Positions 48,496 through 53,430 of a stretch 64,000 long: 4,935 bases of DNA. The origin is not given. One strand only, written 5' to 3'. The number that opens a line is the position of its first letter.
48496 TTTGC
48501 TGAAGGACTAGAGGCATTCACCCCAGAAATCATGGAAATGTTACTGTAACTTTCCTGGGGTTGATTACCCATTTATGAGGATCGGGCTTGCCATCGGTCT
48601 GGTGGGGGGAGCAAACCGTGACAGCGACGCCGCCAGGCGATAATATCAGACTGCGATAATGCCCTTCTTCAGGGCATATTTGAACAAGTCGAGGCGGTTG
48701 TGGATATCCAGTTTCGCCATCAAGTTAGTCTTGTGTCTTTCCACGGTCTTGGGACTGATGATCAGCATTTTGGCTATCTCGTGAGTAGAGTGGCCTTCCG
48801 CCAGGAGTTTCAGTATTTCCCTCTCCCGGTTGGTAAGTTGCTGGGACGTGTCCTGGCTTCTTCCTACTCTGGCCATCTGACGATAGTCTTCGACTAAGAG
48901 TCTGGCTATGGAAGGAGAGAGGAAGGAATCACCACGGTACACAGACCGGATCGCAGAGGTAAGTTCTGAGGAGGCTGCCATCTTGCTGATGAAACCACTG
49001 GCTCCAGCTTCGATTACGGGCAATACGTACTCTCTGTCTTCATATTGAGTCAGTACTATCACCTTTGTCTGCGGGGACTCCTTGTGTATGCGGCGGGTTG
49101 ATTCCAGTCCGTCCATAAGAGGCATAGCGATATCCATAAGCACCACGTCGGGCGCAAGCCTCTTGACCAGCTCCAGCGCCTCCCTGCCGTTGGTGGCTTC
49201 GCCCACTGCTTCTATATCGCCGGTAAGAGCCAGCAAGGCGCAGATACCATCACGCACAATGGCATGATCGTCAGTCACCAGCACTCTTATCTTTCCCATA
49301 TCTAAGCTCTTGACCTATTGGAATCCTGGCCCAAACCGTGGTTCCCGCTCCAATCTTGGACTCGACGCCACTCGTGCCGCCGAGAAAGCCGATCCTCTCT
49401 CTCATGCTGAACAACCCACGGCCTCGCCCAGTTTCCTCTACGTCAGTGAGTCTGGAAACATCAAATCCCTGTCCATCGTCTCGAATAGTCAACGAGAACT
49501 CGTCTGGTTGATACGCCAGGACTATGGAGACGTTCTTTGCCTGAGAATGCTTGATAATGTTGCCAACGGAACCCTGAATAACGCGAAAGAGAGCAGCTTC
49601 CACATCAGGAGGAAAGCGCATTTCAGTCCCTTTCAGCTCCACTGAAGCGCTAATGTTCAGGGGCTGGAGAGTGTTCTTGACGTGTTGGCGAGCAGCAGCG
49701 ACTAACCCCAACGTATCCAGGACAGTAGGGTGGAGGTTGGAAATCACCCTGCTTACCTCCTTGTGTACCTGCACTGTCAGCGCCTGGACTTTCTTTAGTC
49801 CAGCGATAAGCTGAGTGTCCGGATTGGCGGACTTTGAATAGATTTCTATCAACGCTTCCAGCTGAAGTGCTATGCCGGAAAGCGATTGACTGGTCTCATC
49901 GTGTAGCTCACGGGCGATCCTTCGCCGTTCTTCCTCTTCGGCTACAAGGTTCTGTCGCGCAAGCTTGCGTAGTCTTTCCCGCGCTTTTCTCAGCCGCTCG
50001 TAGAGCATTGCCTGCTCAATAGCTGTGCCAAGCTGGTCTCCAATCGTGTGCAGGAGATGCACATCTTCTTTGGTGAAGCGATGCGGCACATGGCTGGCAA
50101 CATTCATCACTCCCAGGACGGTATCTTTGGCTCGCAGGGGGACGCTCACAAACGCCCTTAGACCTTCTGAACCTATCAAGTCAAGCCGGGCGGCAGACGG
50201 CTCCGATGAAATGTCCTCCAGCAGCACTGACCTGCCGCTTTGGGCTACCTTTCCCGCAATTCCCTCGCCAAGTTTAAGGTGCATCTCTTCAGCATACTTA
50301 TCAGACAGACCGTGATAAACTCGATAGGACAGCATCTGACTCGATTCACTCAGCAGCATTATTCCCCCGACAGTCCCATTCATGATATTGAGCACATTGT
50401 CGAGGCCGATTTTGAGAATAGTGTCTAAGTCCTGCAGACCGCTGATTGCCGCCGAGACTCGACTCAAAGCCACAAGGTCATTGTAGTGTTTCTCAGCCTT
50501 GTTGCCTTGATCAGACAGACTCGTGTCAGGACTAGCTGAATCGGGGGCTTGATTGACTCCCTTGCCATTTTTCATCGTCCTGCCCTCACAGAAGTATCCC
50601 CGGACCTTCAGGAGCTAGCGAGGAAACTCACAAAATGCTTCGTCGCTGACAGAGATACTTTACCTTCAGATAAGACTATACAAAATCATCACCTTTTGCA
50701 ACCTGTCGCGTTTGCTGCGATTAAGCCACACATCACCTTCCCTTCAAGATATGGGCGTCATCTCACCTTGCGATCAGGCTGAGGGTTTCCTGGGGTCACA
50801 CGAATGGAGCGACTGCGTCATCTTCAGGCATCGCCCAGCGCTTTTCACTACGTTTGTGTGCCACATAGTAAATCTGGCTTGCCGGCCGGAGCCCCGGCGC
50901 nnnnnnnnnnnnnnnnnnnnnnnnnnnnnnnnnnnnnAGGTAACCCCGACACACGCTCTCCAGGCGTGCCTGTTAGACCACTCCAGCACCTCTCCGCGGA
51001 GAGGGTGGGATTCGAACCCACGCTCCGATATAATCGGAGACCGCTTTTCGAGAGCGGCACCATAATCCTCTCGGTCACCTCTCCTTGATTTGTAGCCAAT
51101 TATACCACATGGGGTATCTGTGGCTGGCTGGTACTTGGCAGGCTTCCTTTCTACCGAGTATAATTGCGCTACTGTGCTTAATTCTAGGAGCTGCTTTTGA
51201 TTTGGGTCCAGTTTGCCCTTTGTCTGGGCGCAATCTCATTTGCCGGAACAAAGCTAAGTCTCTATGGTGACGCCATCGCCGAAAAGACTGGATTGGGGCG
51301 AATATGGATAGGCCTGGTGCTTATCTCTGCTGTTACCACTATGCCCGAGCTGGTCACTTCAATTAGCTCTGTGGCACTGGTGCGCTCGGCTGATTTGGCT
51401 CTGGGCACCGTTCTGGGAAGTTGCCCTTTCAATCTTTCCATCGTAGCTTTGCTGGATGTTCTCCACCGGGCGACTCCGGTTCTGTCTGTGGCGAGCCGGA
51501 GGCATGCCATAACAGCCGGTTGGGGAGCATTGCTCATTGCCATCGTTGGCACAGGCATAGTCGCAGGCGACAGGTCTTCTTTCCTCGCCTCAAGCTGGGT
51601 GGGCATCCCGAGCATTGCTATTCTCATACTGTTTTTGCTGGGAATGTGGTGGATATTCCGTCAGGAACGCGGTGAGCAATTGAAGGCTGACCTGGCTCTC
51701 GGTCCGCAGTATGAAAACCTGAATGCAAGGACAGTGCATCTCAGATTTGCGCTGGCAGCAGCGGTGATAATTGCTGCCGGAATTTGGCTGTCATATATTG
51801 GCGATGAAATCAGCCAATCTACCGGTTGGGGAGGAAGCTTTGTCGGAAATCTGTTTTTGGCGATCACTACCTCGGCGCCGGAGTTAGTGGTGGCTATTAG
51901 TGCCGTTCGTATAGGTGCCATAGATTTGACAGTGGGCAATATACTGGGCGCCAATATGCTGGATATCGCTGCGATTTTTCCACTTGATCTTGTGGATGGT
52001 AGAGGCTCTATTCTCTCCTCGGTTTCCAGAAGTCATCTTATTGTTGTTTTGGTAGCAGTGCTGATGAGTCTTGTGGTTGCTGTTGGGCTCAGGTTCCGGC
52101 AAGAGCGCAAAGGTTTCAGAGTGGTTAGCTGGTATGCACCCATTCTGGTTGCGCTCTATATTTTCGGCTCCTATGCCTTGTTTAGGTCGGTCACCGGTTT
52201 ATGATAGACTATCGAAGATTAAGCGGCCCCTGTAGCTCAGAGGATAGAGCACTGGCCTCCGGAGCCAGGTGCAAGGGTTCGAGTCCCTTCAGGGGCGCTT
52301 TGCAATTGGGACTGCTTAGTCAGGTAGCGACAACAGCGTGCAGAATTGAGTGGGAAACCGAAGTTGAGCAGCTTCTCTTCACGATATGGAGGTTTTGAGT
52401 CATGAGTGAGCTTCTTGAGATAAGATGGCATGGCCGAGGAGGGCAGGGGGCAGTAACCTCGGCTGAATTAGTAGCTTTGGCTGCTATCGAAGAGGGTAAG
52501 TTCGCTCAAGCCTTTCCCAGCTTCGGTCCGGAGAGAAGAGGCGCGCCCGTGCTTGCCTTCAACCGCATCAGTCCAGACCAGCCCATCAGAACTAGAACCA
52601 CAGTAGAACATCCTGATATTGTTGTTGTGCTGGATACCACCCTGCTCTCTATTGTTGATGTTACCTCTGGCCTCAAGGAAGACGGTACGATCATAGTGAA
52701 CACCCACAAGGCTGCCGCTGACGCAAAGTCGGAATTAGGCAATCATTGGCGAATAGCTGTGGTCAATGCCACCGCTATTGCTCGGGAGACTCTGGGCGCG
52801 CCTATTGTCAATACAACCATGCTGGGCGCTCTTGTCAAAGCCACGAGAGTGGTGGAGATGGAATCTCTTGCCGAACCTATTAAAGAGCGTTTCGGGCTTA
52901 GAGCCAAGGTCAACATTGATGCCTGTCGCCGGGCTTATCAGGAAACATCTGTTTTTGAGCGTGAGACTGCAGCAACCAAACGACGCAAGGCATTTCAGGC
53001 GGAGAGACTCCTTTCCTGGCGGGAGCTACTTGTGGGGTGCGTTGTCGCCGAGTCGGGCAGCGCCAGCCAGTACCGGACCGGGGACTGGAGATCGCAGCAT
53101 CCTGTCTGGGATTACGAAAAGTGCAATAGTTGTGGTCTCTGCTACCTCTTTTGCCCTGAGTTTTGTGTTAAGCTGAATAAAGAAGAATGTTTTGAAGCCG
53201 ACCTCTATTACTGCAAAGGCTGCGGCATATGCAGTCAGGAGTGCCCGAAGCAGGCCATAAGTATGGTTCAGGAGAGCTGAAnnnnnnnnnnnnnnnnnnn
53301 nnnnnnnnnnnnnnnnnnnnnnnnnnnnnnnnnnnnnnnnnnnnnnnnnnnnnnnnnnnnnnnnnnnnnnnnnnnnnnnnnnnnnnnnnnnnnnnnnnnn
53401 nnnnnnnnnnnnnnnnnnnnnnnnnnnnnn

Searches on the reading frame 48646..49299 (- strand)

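Call 23: search_protein_families(library=pfam, max_evalue=1e-8, proteins=[window:48646-49299:-])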
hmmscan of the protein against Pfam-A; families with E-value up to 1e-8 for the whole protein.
window:48646-49299:- (217 aa): 2 families
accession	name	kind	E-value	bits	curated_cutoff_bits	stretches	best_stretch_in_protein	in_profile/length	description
PF00072.30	Response_reg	-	1.1e-29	103.3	30.2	1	6-118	1-111/111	Response regulator receiver domain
PF00196.25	GerE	-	4.5e-20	71.5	23.5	1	153-209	1-57/57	Bacterial regulatory proteins, luxR family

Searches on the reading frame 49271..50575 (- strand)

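Call 23: search_protein_families(library=pfam, max_evalue=1e-8, proteins=[window:49271-50575:-])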
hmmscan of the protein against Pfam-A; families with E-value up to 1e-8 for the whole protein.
window:49271-50575:- (434 aa): 5 families
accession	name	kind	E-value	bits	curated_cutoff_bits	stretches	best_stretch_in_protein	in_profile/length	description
PF13185.12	GAF_2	-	2.8e-23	83.1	28.6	1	48-187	2-136/136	GAF domain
PF01590.32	GAF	-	8.3e-18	65.6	22.4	1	49-186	1-133/133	GAF domain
PF07730.19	HisKA_3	-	7.1e-14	52.5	24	1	216-286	1-68/68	Histidine kinase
PF02518.31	HATPase_c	-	2.4e-13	50.9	26.4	1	326-420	3-109/111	Histidine kinase-, DNA gyrase B-, and HSP90-like ATPase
PF13492.12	GAF_3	-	1.2e-11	45.6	27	1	49-188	1-129/129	GAF domain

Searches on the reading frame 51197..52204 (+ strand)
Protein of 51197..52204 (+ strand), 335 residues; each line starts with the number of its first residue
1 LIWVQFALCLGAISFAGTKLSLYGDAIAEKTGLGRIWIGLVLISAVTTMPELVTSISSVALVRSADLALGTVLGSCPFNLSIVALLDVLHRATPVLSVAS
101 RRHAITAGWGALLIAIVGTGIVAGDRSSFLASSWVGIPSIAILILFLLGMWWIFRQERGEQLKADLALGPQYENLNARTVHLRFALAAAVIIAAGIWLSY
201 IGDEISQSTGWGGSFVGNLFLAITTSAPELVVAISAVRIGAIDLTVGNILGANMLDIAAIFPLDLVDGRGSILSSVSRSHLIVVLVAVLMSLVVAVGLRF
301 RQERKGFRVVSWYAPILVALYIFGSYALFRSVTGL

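Call 23: search_protein_families(library=pfam, max_evalue=1e-8, proteins=[window:51197-52204:+])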
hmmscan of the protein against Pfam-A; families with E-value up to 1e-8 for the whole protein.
window:51197-52204:+ (335 aa): 1 family
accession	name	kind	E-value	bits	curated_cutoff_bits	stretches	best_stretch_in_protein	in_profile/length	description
PF01699.29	Na_Ca_ex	-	2.5e-27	96.1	24.9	2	184-326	6-147/151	Sodium/calcium exchanger protein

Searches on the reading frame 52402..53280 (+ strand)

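Call 23: search_protein_families(library=pfam, max_evalue=1e-8, proteins=[window:52402-53280:+])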
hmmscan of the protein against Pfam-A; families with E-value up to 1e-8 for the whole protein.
window:52402-53280:+ (292 aa): 2 families
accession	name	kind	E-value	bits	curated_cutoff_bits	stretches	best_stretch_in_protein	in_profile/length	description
PF01558.24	POR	-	3.4e-39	135.2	27.4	1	13-180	1-173/173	Pyruvate ferredoxin/flavodoxin oxidoreductase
PF00037.32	Fer4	-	2.8e-10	40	21.1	0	234-253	1-20/24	4Fe-4S binding domain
